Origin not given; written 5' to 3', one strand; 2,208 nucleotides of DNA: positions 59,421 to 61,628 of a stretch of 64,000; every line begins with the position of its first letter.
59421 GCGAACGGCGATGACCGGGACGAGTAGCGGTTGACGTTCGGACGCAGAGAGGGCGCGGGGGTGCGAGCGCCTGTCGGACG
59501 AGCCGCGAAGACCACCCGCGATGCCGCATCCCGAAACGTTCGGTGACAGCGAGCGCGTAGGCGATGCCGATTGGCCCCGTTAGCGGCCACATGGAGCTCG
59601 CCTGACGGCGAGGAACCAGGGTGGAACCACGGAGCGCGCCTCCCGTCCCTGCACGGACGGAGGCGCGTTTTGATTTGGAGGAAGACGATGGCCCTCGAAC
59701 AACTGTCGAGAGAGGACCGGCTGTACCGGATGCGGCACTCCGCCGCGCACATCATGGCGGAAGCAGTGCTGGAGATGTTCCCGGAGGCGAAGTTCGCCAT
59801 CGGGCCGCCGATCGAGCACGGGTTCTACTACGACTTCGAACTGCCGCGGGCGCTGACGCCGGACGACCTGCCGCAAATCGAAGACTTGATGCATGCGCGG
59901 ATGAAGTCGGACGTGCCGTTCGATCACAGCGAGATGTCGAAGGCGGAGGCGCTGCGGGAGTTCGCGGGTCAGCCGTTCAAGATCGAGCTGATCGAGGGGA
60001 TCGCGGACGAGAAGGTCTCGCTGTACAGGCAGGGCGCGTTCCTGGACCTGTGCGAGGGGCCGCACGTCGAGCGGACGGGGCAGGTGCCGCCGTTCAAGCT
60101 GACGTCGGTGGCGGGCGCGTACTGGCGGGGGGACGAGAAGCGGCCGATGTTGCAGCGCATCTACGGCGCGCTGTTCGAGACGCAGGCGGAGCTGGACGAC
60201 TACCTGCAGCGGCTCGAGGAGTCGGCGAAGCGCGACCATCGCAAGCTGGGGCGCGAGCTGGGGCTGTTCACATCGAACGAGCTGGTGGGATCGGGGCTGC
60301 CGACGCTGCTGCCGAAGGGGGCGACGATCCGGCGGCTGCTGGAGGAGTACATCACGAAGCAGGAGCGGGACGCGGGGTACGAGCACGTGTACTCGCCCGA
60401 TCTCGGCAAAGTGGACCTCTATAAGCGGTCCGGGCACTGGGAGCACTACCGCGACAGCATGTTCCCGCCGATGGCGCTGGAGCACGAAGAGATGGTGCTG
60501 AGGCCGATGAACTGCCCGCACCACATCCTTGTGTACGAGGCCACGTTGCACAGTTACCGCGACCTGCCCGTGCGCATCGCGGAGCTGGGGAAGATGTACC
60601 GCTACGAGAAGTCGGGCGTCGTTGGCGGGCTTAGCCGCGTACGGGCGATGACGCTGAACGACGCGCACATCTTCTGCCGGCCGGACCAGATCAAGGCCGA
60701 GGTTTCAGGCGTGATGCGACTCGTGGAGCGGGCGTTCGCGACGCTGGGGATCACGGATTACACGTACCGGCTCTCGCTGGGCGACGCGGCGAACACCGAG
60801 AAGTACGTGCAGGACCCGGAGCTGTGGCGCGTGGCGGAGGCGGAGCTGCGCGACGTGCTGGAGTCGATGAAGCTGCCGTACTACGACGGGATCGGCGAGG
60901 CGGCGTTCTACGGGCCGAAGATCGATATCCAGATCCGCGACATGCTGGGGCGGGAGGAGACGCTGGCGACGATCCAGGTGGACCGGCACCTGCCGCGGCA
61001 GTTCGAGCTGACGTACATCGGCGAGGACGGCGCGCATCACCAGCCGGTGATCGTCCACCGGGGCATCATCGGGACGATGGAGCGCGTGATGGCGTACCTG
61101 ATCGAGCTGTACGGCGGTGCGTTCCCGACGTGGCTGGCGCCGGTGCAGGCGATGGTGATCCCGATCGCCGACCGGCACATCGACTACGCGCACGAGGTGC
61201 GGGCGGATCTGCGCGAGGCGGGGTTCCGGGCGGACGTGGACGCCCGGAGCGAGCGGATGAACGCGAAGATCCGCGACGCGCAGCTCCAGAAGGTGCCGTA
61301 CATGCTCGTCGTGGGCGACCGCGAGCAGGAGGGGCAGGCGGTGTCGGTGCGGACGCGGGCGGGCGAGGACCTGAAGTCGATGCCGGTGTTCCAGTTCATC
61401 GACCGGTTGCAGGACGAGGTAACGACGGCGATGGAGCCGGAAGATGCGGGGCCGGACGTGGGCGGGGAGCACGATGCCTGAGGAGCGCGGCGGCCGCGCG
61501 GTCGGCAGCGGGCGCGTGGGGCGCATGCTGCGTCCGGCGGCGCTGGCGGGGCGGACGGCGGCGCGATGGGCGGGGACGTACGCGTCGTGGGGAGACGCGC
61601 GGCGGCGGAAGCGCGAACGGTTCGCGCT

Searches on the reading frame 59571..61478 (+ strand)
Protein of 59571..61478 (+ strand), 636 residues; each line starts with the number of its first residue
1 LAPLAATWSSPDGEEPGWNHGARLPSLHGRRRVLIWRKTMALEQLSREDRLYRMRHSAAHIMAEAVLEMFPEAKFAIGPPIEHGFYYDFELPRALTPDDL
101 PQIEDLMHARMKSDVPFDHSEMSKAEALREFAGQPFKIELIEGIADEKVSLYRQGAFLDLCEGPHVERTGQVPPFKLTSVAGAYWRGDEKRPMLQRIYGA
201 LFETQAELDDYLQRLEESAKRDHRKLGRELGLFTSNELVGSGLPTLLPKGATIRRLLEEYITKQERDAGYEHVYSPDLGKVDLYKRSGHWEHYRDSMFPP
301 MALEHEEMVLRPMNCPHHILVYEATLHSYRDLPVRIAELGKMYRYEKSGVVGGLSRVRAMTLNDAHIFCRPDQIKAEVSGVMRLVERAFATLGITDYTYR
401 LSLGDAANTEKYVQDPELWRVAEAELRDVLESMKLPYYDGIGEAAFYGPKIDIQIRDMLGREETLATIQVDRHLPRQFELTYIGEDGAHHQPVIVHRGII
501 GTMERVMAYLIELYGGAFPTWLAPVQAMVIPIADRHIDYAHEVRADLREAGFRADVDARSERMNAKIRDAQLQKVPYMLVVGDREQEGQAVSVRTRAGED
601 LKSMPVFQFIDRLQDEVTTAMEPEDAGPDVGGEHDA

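Call 13: search_protein_families(library=pfam, max_evalue=0.01, proteins=[window:59571-61478:+])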
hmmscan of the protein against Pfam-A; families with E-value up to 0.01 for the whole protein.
window:59571-61478:+ (636 aa): 3 families
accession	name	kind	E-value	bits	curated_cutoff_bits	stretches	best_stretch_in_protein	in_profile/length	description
PF00587.30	tRNA-synt_2b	-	7.2e-38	130.9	29.3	1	305-513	8-178/179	tRNA synthetase class II core domain (G, H, P, S and T)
PF03129.25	HGTP_anticodon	-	8.1e-25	87.2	21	1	526-615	1-93/94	Anticodon binding domain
PF07973.19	tRNA_SAD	-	9e-15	54.8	24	1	149-198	1-44/44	Threonyl and Alanyl tRNA synthetase second additional domain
